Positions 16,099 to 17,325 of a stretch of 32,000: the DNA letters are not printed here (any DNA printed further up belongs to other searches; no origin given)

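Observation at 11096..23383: Thirteen-gene minus-strand operon combining an amide-type ABC importer, three C-N hydrolases and a hydratase/CoA-transferase/lyase trio: candidate uncharacterised N-heterocycle or imide/amide catabolic pathway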

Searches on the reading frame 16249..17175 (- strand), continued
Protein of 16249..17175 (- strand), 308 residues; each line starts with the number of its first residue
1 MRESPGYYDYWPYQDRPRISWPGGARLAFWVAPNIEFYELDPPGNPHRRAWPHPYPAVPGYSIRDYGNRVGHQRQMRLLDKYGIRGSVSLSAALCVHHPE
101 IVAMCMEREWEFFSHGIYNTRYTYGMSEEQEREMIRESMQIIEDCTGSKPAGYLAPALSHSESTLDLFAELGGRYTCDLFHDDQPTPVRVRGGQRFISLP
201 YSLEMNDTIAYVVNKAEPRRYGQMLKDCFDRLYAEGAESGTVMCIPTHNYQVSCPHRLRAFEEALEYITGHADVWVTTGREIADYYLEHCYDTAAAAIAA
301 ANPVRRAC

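Call 65: search_protein_families(library=ncbifam, proteins=[L030:5887-6387:-, L084:6304-7569:-, L084:5789-6307:-, L084:4381-5736:-, L084:3503-4375:-, L085:17609-18397:-, L082:11881-13296:+, L085:13813-14667:+, L085:11845-13218:+, L085:5619-7073:-], max_evalue=1e-10)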
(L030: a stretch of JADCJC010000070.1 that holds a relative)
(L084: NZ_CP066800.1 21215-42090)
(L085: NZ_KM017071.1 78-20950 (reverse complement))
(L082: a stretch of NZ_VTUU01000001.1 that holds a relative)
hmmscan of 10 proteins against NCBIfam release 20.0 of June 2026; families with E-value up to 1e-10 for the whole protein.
L030:5887-6387:- (166 aa): 8 families
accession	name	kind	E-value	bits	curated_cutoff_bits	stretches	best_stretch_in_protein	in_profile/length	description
TIGR02087.1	LEUD_arch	subfamily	3.5e-53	179.6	108.95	1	5-158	2-157/157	LeuD/DmdB family oxidoreductase small subunit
NF040625.1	HacB2_Meth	equivalog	7.7e-50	168.5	230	1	5-154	7-155/161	homoaconitase small subunit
NF010629.0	PRK14023.1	equivalog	1.7e-43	148.3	229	1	4-157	2-156/166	homoaconitate hydratase small subunit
TIGR02084.1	leud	equivalog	1.9e-41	141.3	245.85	1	5-156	2-155/156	3-isopropylmalate dehydratase small subunit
NF040604.2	HacB_Meth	equivalog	1.7e-37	128.8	230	1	5-156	6-158/159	homoaconitase small subunit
TIGR00139.1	h_aconitase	equivalog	5.5e-17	61.4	529.9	1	10-98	539-630/709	homoaconitase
NF005558.0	PRK07229.1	equivalog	5.4e-16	58.3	612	1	6-107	475-582/647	aconitate hydratase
NF002458.0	PRK01641.1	subfamily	1.9e-15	57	167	1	11-109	17-129/202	3-isopropylmalate dehydratase small subunit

L084:6304-7569:- (421 aa): 19 families
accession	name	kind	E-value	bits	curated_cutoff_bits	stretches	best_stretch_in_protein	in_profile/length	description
NF001614.1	PRK00402.1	subfamily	4.4e-159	529.6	385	1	6-417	2-415/415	aconitase/3-isopropylmalate dehydratase large subunit family protein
TIGR01343.1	hacA_fam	subfamily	1.9e-126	422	385.7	1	7-417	2-412/412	homoaconitate hydratase family protein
TIGR02086.1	IPMI_arch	subfamily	1.5e-123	412.6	410.15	1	6-418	2-411/411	3-isopropylmalate dehydratase/homoaconitate hydratase family large subunit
NF040615.1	HacA_Meth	equivalog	2.5e-113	379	550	1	6-415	2-417/419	homoaconitase large subunit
TIGR02083.1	LEU2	equivalog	1.6e-104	350.2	610.65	1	7-419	3-419/419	3-isopropylmalate dehydratase large subunit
NF009116.0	PRK12466.1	subfamily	3.4e-92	309.5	531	2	23-287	21-305/472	3-isopropylmalate dehydratase large subunit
NF004016.0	PRK05478.1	subfamily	3.4e-83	279.8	510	2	30-286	27-302/468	3-isopropylmalate dehydratase large subunit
NF005558.0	PRK07229.1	equivalog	7.3e-83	279.2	612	1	4-419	2-415/647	aconitate hydratase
TIGR00170.1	leuC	equivalog_domain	3.5e-69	233.6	560.25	2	31-287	27-302/466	3-isopropylmalate dehydratase large subunit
TIGR01342.1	acon_putative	hypoth_equivalog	4e-69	233.5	719.15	1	10-419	5-412/655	putative aconitate hydratase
TIGR00139.1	h_aconitase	equivalog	1.5e-63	215.3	529.9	2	20-241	21-243/709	homoaconitase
NF006690.0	PRK09238.1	equivalog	3.7e-40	137.7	782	2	270-418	670-816/852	bifunctional aconitate hydratase 2/2-methylisocitrate dehydratase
TIGR01340.1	aconitase_mito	equivalog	1.1e-33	116.5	825.35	1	100-413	133-472/745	aconitate hydratase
NF009520.0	PRK12881.1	subfamily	3e-29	101.3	905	1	118-252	206-340/893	aconitate hydratase AcnA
NF006757.0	PRK09277.1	subfamily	5.7e-29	100.4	686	1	100-250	187-338/888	aconitate hydratase AcnA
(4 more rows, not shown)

L084:5789-6307:- (172 aa): 9 families
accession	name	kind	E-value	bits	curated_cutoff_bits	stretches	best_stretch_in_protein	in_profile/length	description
TIGR02087.1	LEUD_arch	subfamily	4.4e-42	143.5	108.95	1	10-162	2-155/157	LeuD/DmdB family oxidoreductase small subunit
NF040625.1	HacB2_Meth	equivalog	4.7e-36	123.7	230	1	8-160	5-155/161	homoaconitase small subunit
NF010629.0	PRK14023.1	equivalog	7.2e-35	120.3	229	1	9-162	2-155/166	homoaconitate hydratase small subunit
NF040604.2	HacB_Meth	equivalog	1.1e-32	113.1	230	1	9-161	5-157/159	homoaconitase small subunit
TIGR02084.1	leud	equivalog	2e-28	99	245.85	1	10-161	2-154/156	3-isopropylmalate dehydratase small subunit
NF002458.0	PRK01641.1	subfamily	1.4e-19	70.5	167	1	14-110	15-123/202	3-isopropylmalate dehydratase small subunit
TIGR00139.1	h_aconitase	equivalog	5.3e-16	58.1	529.9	1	15-105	539-632/709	homoaconitase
NF005558.0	PRK07229.1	equivalog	1.7e-12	46.8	612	1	12-110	476-580/647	aconitate hydratase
TIGR00171.1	leuD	equivalog_domain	4.7e-12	46.1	116.25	1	53-110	68-125/188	3-isopropylmalate dehydratase small subunit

L084:4381-5736:- (451 aa): 29 families (the best 25 are shown)
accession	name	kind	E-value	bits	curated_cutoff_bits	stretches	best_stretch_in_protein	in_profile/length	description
TIGR01813.1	flavo_cyto_c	subfamily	4.3e-64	216.9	285.45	1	11-435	3-436/444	flavocytochrome c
NF005064.0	PRK06481.1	equivalog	8.8e-49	166.5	542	1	11-446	65-500/506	flavocytochrome c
NF006130.0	PRK08274.1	equivalog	7.9e-34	117.2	369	1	10-448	8-461/467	FAD-dependent tricarballylate dehydrogenase TcuA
NF005511.0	PRK07121.1-4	equivalog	1e-31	110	466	1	186-449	267-543/553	FAD-binding protein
NF009478.0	PRK12844.1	equivalog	2.3e-30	105.5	789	1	130-447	204-550/559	3-ketosteroid-delta-1-dehydrogenase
NF005510.0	PRK07121.1-3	subfamily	1.1e-28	100.3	481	1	123-448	167-489/492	FAD-binding protein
NF053717.1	VnlPnlRedVprA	equivalog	3e-28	98.9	600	1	11-292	10-299/481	vinyl phenol reductase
NF005512.0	PRK07121.1-5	subfamily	1.6e-27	96.2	812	1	131-446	177-487/489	FAD-binding protein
NF009476.0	PRK12839.1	equivalog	8e-26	90.3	940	0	134-349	212-448/572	FAD-dependent oxidoreductase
NF005882.1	PRK07843.1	equivalog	2.2e-25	89.1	788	0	132-291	198-358/547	3-oxosteroid 1-dehydrogenase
NF004789.0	PRK06134.1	subfamily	2.3e-24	85.9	747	0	123-293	204-384/581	FAD-dependent oxidoreductase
NF009473.0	PRK12835.1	subfamily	5.4e-24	84.6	837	0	369-448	492-569/585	FAD-binding protein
NF053677.1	Desat2ChcC2Cyan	equivalog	6.4e-21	74.3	900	0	133-366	200-452/558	4-oxocyclohex-2-ene-1-carboxylate 5-dehydrogenase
NF005509.0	PRK07121.1-2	subfamily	7.7e-21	74.3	630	1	134-447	200-523/527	FAD-binding protein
TIGR02485.1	CobZ_N-term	equivalog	8.2e-21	74.3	372.55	1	8-449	2-435/437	FAD-dependent tricarballylate dehydrogenase TcuA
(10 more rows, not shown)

L084:3503-4375:- (290 aa): 8 families
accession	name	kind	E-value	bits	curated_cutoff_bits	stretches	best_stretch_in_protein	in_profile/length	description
TIGR02317.1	prpB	equivalog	1.2e-82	277.3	354.4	1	4-275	3-271/285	methylisocitrate lyase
NF008455.0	PRK11320.1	equivalog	9.3e-68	228.6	353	1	10-264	15-267/295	methylisocitrate lyase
TIGR02319.1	CPEP_Pphonmut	equivalog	1.9e-60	204.6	420.05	1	14-273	16-273/294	carboxyvinyl-carboxyphosphonate phosphorylmutase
TIGR02320.1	PEP_mutase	equivalog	2.1e-35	122.1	319.55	1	10-274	5-280/284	phosphoenolpyruvate mutase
TIGR02321.1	Pphn_pyruv_hyd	equivalog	3.4e-28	98.6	374.4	1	3-251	4-253/290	phosphonopyruvate hydrolase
NF011645.0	PRK15063.1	equivalog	1.7e-18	66.7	562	1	72-157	144-232/430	isocitrate lyase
TIGR01346.1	isocit_lyase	equivalog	2.2e-17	62.7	275.9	1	75-157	150-235/527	isocitrate lyase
NF005074.0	PRK06498.1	equivalog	1.2e-12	47.2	446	1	64-158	165-265/531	isocitrate lyase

L085:17609-18397:- (262 aa): 0 families

L082:11881-13296:+ (471 aa): 30 families (the best 25 are shown)
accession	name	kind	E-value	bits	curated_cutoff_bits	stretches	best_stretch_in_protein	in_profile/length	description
TIGR01813.1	flavo_cyto_c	subfamily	2.1e-73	247.6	285.45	1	19-459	2-443/444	flavocytochrome c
NF005064.0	PRK06481.1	equivalog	1.1e-59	202.6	542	1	10-467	57-504/506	flavocytochrome c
NF005510.0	PRK07121.1-3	subfamily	1.5e-49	169.1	481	2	112-466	149-490/492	FAD-binding protein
NF005511.0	PRK07121.1-4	equivalog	1e-47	162.9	466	2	198-468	269-545/553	FAD-binding protein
NF006130.0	PRK08274.1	equivalog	6.7e-40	137.3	369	1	18-468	7-464/467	FAD-dependent tricarballylate dehydrogenase TcuA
NF009478.0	PRK12844.1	equivalog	1e-38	133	789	1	141-468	205-554/559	3-ketosteroid-delta-1-dehydrogenase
NF005512.0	PRK07121.1-5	subfamily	1.8e-37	129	812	1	141-463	177-487/489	FAD-binding protein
NF053717.1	VnlPnlRedVprA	equivalog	1.3e-36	126.5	600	2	19-326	9-321/481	vinyl phenol reductase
NF005509.0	PRK07121.1-2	subfamily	1.6e-34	119.4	630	1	143-466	199-525/527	FAD-binding protein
NF005508.0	PRK07121.1-1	equivalog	1.5e-33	116.1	537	1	149-466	179-494/497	FAD-binding protein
NF009473.0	PRK12835.1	subfamily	3.7e-33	114.8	837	0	329-469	421-573/585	FAD-binding protein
NF005882.1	PRK07843.1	equivalog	1.6e-31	109.4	788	1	144-459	200-544/547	3-oxosteroid 1-dehydrogenase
NF004789.0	PRK06134.1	subfamily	9.8e-29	100.3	747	1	144-465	215-570/581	FAD-dependent oxidoreductase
NF053677.1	Desat2ChcC2Cyan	equivalog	1.1e-27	96.7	900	1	139-464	196-553/558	4-oxocyclohex-2-ene-1-carboxylate 5-dehydrogenase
NF009477.0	PRK12843.1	equivalog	1.1e-23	83.5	758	1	140-466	215-572/578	FAD-dependent oxidoreductase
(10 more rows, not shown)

L085:13813-14667:+ (284 aa): 7 families
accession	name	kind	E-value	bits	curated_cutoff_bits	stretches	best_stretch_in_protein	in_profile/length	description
TIGR02317.1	prpB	equivalog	4e-75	252.6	354.4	1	4-274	3-274/285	methylisocitrate lyase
NF008455.0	PRK11320.1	equivalog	4.4e-59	200.1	353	1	4-268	9-275/295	methylisocitrate lyase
TIGR02319.1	CPEP_Pphonmut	equivalog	7.1e-55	186.3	420.05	1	6-254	8-258/294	carboxyvinyl-carboxyphosphonate phosphorylmutase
TIGR02321.1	Pphn_pyruv_hyd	equivalog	4.4e-32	111.3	374.4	1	5-282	6-288/290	phosphonopyruvate hydrolase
TIGR02320.1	PEP_mutase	equivalog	1.1e-29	103.4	319.55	1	6-257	1-267/284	phosphoenolpyruvate mutase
TIGR01346.1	isocit_lyase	equivalog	6.1e-15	54.6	275.9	1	78-157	153-237/527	isocitrate lyase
NF011645.0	PRK15063.1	equivalog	7.9e-15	54.6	562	1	76-157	148-234/430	isocitrate lyase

L085:11845-13218:+ (457 aa): 19 families
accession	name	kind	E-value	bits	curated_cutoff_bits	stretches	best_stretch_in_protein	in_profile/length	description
NF004016.0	PRK05478.1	subfamily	2.9e-214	711.9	510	1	1-455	2-466/468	3-isopropylmalate dehydratase large subunit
NF009116.0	PRK12466.1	subfamily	5.8e-214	711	531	1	2-455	4-468/472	3-isopropylmalate dehydratase large subunit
TIGR00170.1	leuC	equivalog_domain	2.8e-208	692.2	560.25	1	1-454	1-465/466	3-isopropylmalate dehydratase large subunit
NF001614.1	PRK00402.1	subfamily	5.2e-111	371.3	385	2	4-300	2-283/415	aconitase/3-isopropylmalate dehydratase large subunit family protein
TIGR01343.1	hacA_fam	subfamily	4.7e-106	354.8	385.7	2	7-299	4-279/412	homoaconitate hydratase family protein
TIGR02086.1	IPMI_arch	subfamily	1.6e-90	303.8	410.15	2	4-300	2-278/411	3-isopropylmalate dehydratase/homoaconitate hydratase family large subunit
NF040615.1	HacA_Meth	equivalog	2.6e-83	280.1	550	2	24-300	24-287/419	homoaconitase large subunit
TIGR02083.1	LEU2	equivalog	3.5e-79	266.7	610.65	1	23-453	24-417/419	3-isopropylmalate dehydratase large subunit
NF005558.0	PRK07229.1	equivalog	5.5e-74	249.9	612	1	2-454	2-414/647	aconitate hydratase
TIGR01342.1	acon_putative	hypoth_equivalog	2.2e-56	191.4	719.15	2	85-299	78-278/655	putative aconitate hydratase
TIGR01340.1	aconitase_mito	equivalog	5e-43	147.5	825.35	1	83-449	115-472/745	aconitate hydratase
TIGR00139.1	h_aconitase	equivalog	4.4e-38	131.1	529.9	1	85-450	84-452/709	homoaconitase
NF009520.0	PRK12881.1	subfamily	1.2e-31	109.3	905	1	116-449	201-559/893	aconitate hydratase AcnA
NF006757.0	PRK09277.1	subfamily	1.8e-30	105.4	686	1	121-449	205-558/888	aconitate hydratase AcnA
NF006690.0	PRK09238.1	equivalog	8.3e-28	96.8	782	1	263-451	648-813/852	bifunctional aconitate hydratase 2/2-methylisocitrate dehydratase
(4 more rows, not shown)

L085:5619-7073:- (484 aa): 19 families
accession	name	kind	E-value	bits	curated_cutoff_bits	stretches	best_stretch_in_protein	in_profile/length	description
NF009116.0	PRK12466.1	subfamily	3.1e-205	682.2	531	1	16-480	4-468/472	3-isopropylmalate dehydratase large subunit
NF004016.0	PRK05478.1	subfamily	4.2e-175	582.8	510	1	16-479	3-465/468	3-isopropylmalate dehydratase large subunit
TIGR00170.1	leuC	equivalog_domain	1.4e-166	554.7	560.25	1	17-478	3-464/466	3-isopropylmalate dehydratase large subunit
NF001614.1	PRK00402.1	subfamily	7e-99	331.3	385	2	18-316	2-283/415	aconitase/3-isopropylmalate dehydratase large subunit family protein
TIGR01343.1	hacA_fam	subfamily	8.5e-90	301.3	385.7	2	36-316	20-280/412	homoaconitate hydratase family protein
TIGR02086.1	IPMI_arch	subfamily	1.7e-79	267.5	410.15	2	18-316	2-278/411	3-isopropylmalate dehydratase/homoaconitate hydratase family large subunit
NF005558.0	PRK07229.1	equivalog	1.9e-69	234.9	612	1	17-480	3-415/647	aconitate hydratase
TIGR02083.1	LEU2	equivalog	8.6e-68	229.2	610.65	2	39-315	25-282/419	3-isopropylmalate dehydratase large subunit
NF040615.1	HacA_Meth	equivalog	3.9e-66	223.5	550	2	39-313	24-284/419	homoaconitase large subunit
TIGR01342.1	acon_putative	hypoth_equivalog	4.6e-51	173.8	719.15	2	103-315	80-278/655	putative aconitate hydratase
TIGR00139.1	h_aconitase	equivalog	8.5e-42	143.4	529.9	2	43-262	34-244/709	homoaconitase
NF006757.0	PRK09277.1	subfamily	4.1e-36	124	686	1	129-474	196-558/888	aconitate hydratase AcnA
TIGR01340.1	aconitase_mito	equivalog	3.2e-35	121.6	825.35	2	103-304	119-316/745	aconitate hydratase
NF009520.0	PRK12881.1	subfamily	6e-35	120.2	905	1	130-474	199-559/893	aconitate hydratase AcnA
TIGR01341.1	aconitase_1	equivalog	5.4e-31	107.1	945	1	138-474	190-549/876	aconitate hydratase AcnA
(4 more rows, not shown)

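Call 67: get_annotated_region(hit=H17, flank=9000)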
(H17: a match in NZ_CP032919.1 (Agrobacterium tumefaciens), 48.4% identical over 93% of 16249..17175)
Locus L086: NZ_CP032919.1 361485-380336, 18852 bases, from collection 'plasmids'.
description: Agrobacterium tumefaciens strain 15955 plasmid pAt15955, complete sequence
organism: Agrobacterium tumefaciens (NCBI taxid 358)
taxonomy: Bacteria; Pseudomonadota; Alphaproteobacteria; Hyphomicrobiales; Rhizobiaceae; Agrobacterium; Agrobacterium tumefaciens
host: -; source: -; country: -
typing (MOB-suite, as given by PLSDB): conjugative; relaxase MOBQ; mating-pair formation MPF_T
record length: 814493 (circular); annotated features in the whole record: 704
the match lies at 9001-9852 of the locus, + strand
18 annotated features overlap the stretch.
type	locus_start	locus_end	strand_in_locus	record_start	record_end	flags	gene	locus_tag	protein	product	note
CDS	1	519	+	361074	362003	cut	-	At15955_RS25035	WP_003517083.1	sugar ABC transporter substrate-binding protein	-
CDS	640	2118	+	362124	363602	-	-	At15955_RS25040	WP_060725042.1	sugar ABC transporter ATP-binding protein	-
CDS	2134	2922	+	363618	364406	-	-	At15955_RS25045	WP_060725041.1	SDR family oxidoreductase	-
CDS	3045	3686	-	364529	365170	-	ribB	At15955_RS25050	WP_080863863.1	3,4-dihydroxy-2-butanone-4-phosphate synthase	-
CDS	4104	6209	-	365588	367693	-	-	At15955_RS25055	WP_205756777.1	hybrid sensor histidine kinase/response regulator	-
CDS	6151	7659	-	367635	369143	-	-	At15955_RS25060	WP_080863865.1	ATPase domain-containing protein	-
CDS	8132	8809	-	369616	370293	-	-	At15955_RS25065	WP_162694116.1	TetR family transcriptional regulator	-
CDS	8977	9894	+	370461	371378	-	-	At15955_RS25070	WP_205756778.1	hypothetical protein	-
CDS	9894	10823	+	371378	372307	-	-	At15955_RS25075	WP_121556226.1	polysaccharide deacetylase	-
CDS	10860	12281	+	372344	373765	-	-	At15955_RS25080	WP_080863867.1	MFS transporter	GO:0055085 - transmembrane transport [Evidence IEA]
CDS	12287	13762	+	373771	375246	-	-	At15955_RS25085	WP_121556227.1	amidase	-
CDS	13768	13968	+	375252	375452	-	-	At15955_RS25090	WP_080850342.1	hypothetical protein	-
CDS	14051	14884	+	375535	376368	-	-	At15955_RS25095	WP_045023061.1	transporter substrate-binding domain-containing protein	-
CDS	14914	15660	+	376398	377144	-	-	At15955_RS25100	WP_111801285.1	amino acid ABC transporter ATP-binding protein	-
CDS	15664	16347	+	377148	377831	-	-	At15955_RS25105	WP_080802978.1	amino acid ABC transporter permease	GO:0006865 - amino acid transport [Evidence IEA]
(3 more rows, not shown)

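Call 68: get_annotated_region(hit=H1, flank=10000)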
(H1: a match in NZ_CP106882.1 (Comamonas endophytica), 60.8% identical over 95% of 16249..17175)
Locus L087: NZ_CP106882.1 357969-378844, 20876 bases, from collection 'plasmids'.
description: Comamonas endophytica strain 5MLIR plasmid unnamed1, complete sequence
organism: Comamonas endophytica (NCBI taxid 2949090)
taxonomy: Bacteria; Pseudomonadota; Betaproteobacteria; Burkholderiales; Comamonadaceae; Comamonas; Comamonas endophytica
host: -; source: Indosasa shibataeoides,cell culture; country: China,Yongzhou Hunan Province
typing (MOB-suite, as given by PLSDB): non-mobilizable; mating-pair formation MPF_T
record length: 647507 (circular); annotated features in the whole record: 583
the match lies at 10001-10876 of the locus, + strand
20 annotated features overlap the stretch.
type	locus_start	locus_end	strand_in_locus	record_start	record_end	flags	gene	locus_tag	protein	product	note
CDS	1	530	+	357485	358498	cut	-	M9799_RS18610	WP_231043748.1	LacI family DNA-binding transcriptional regulator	GO:0006351 - DNA-templated transcription [Evidence IEA]; GO:0045892 - negative regulation of DNA-templated ...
CDS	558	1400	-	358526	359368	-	ppk2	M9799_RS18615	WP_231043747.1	polyphosphate kinase 2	GO:0006793 - phosphorus metabolic process [Evidence IEA]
CDS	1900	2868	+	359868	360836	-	-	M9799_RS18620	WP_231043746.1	M4 family metallopeptidase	-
CDS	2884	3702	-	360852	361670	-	-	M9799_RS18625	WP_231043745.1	IclR family transcriptional regulator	GO:0006355 - regulation of DNA-templated transcription [Evidence IEA]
CDS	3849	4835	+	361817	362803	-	-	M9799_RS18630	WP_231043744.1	tripartite tricarboxylate transporter substrate binding protein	-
CDS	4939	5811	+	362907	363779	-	-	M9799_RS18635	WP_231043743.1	amidohydrolase family protein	-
CDS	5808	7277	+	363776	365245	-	-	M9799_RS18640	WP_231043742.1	AMP-binding protein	-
CDS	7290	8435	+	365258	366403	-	-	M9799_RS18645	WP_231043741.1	acyl-CoA dehydrogenase family protein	-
CDS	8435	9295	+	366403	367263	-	-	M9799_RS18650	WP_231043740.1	alpha/beta hydrolase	-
CDS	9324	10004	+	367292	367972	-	-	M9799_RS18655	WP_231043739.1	isochorismatase family protein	-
CDS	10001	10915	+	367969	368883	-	-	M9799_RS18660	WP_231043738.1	polysaccharide deacetylase family protein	-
CDS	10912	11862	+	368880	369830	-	-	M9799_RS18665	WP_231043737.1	polysaccharide deacetylase family protein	-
CDS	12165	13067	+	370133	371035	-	-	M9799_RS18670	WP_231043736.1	trypsin-like peptidase domain-containing protein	-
CDS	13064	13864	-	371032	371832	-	-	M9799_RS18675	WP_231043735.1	hypothetical protein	-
CDS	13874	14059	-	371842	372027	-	-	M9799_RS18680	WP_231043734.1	hypothetical protein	-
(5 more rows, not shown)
